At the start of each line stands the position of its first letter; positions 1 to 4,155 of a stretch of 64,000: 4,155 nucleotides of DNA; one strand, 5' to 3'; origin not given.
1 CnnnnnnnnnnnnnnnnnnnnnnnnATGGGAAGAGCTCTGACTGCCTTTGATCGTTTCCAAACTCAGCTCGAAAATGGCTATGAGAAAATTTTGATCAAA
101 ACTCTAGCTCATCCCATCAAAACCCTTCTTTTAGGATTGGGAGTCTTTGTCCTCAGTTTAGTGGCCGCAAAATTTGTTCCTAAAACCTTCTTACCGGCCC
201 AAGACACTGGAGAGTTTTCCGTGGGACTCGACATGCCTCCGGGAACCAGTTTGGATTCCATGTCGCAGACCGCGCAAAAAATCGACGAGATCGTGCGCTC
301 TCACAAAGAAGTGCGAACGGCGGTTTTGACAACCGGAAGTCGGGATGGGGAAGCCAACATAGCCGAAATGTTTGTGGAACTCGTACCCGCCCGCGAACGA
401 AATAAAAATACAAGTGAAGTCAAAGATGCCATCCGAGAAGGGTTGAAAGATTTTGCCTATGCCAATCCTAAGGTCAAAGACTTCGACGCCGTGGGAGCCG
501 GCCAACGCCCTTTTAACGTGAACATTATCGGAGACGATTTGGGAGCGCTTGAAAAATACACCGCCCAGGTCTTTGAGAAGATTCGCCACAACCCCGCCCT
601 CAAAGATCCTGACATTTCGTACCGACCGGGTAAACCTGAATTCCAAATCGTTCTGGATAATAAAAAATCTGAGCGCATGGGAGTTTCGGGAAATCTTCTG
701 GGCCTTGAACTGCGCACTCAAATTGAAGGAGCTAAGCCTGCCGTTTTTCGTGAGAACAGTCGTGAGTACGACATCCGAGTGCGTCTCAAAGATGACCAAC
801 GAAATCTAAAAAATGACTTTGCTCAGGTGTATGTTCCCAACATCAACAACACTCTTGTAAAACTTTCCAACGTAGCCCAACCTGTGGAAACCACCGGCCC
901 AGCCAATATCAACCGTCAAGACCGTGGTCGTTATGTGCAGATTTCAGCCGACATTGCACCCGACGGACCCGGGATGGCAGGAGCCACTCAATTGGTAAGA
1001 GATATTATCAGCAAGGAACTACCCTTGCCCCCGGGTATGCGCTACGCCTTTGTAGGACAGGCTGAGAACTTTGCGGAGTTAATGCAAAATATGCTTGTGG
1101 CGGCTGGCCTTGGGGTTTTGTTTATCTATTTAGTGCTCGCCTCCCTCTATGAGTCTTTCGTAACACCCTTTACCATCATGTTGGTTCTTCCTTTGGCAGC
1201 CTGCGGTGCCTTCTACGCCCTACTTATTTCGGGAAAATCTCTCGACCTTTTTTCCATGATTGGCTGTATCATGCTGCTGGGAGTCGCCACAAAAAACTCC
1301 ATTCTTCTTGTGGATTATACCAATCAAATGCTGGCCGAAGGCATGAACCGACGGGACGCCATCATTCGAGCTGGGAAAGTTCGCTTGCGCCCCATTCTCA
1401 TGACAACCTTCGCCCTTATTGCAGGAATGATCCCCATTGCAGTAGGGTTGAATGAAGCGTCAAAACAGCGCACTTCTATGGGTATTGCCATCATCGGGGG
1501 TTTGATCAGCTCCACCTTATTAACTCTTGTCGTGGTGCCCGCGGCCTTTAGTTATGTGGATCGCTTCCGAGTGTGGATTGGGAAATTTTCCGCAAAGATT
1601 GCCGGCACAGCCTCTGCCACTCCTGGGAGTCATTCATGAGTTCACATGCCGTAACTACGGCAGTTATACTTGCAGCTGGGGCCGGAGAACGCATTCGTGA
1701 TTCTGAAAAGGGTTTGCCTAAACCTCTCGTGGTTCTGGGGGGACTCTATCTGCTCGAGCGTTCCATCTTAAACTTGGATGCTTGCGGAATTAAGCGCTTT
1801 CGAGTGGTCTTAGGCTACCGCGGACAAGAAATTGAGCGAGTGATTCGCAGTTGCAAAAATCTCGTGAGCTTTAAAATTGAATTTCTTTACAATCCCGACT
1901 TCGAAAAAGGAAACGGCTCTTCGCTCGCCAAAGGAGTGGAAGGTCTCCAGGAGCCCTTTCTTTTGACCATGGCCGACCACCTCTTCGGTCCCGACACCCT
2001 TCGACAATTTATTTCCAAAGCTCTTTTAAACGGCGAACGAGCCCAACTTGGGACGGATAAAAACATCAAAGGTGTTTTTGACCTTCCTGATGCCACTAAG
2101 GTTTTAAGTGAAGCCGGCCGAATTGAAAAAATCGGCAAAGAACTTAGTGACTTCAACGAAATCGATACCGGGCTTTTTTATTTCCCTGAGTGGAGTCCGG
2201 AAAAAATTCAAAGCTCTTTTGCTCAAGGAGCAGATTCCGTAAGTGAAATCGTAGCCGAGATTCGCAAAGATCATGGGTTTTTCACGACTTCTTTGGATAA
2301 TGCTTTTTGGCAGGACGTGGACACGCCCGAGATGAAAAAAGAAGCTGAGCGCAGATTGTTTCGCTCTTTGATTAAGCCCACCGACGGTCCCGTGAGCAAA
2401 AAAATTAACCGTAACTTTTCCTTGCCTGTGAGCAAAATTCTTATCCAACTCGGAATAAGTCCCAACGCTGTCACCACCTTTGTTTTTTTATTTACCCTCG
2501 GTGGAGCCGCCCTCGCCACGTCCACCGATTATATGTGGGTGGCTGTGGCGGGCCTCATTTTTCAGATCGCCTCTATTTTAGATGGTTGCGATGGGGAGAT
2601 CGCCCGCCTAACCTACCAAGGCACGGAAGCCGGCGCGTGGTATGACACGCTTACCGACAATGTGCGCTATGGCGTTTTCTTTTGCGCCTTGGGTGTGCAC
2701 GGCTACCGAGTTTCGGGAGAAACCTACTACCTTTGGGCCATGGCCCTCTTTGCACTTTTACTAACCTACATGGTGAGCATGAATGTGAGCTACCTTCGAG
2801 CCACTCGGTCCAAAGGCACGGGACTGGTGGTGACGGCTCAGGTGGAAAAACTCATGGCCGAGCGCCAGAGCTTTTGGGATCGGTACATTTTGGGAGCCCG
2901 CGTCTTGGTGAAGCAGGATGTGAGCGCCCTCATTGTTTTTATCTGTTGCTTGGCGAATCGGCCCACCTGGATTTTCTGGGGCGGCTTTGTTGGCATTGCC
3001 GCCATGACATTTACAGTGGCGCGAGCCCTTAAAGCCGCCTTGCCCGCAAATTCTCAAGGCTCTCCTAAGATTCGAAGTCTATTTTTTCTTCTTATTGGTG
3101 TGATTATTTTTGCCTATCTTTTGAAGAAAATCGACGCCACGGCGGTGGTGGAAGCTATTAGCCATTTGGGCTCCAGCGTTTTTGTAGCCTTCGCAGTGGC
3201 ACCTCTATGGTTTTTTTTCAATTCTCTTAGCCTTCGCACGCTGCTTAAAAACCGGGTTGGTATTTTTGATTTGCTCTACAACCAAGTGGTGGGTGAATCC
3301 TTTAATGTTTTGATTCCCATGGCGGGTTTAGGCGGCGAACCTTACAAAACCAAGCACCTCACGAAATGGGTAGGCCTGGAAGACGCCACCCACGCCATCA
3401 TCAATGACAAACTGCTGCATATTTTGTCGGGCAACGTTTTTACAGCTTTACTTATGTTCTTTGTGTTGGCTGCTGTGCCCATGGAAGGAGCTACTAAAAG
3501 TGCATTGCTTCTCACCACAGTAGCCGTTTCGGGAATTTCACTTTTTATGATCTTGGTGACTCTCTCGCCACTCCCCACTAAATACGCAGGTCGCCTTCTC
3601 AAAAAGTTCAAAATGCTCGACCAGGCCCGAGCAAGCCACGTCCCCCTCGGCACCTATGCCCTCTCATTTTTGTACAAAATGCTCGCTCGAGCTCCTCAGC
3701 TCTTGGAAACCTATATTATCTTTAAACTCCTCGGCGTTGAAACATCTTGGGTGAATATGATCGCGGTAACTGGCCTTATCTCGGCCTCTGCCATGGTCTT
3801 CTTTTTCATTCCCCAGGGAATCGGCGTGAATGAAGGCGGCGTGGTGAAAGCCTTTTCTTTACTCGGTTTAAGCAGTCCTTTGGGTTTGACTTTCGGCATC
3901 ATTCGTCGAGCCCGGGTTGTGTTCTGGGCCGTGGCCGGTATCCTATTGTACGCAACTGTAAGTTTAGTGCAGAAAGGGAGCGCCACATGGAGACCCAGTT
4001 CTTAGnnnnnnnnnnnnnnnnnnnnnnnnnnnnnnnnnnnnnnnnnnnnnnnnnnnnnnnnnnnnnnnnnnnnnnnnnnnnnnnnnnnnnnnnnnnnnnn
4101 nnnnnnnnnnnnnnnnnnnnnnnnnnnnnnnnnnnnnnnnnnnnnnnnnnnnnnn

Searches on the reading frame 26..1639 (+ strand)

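Call 67: search_protein_families(library=pfam, proteins=[window:26-1639:+], max_evalue=0.0001)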
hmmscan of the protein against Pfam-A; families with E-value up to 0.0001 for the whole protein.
window:26-1639:+ (537 aa): 2 families
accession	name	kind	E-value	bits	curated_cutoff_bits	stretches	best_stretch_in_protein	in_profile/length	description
PF00873.25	ACR_tran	-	3e-118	396.5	28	1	5-511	502-1020/1021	AcrB/AcrD/AcrF family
PF03176.21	MMPL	-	1e-10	41.5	20.5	1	302-518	88-308/333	MMPL family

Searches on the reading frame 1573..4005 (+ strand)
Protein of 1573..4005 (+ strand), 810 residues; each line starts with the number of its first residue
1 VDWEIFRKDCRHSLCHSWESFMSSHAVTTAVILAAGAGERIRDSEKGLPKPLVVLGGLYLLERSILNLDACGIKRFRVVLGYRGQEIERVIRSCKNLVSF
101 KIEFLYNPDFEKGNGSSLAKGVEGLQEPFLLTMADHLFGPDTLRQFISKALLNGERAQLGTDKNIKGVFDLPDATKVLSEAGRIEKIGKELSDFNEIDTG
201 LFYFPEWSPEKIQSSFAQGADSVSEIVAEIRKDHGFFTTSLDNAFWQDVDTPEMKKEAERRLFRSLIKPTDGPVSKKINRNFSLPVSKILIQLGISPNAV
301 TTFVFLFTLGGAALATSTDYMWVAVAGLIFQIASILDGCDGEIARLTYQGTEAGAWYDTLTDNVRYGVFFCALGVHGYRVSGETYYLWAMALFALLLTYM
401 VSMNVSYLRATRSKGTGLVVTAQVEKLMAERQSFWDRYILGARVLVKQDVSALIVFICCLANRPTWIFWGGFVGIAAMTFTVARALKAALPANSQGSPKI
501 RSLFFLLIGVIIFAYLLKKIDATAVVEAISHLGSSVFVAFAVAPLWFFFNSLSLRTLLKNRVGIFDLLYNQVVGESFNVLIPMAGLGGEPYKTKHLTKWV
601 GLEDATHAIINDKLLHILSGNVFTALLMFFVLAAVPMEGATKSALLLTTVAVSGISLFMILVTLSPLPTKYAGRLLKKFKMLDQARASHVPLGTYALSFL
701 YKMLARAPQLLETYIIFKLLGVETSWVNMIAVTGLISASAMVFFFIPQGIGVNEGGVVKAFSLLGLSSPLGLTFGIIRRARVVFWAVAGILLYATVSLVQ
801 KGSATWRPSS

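Call 67: search_protein_families(library=pfam, proteins=[window:1573-4005:+], max_evalue=0.0001)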
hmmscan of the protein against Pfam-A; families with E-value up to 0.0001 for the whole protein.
window:1573-4005:+ (810 aa): 4 families
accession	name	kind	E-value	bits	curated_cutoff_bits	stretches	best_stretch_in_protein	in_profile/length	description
PF03706.18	LPG_synthase_TM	-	6.8e-26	91.9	33.4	1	506-783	5-295/302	Lysylphosphatidylglycerol synthase TM region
PF12804.13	NTP_transf_3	-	2.8e-14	54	27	1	30-154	1-115/160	MobA-like NTP transferase domain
PF01066.26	CDP-OH_P_transf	-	1.4e-11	45.4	22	1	296-407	3-106/152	CDP-alcohol phosphatidyltransferase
PF00483.29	NTP_transferase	-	1e-05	25.7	21.2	1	30-158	2-134/245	Nucleotidyl transferase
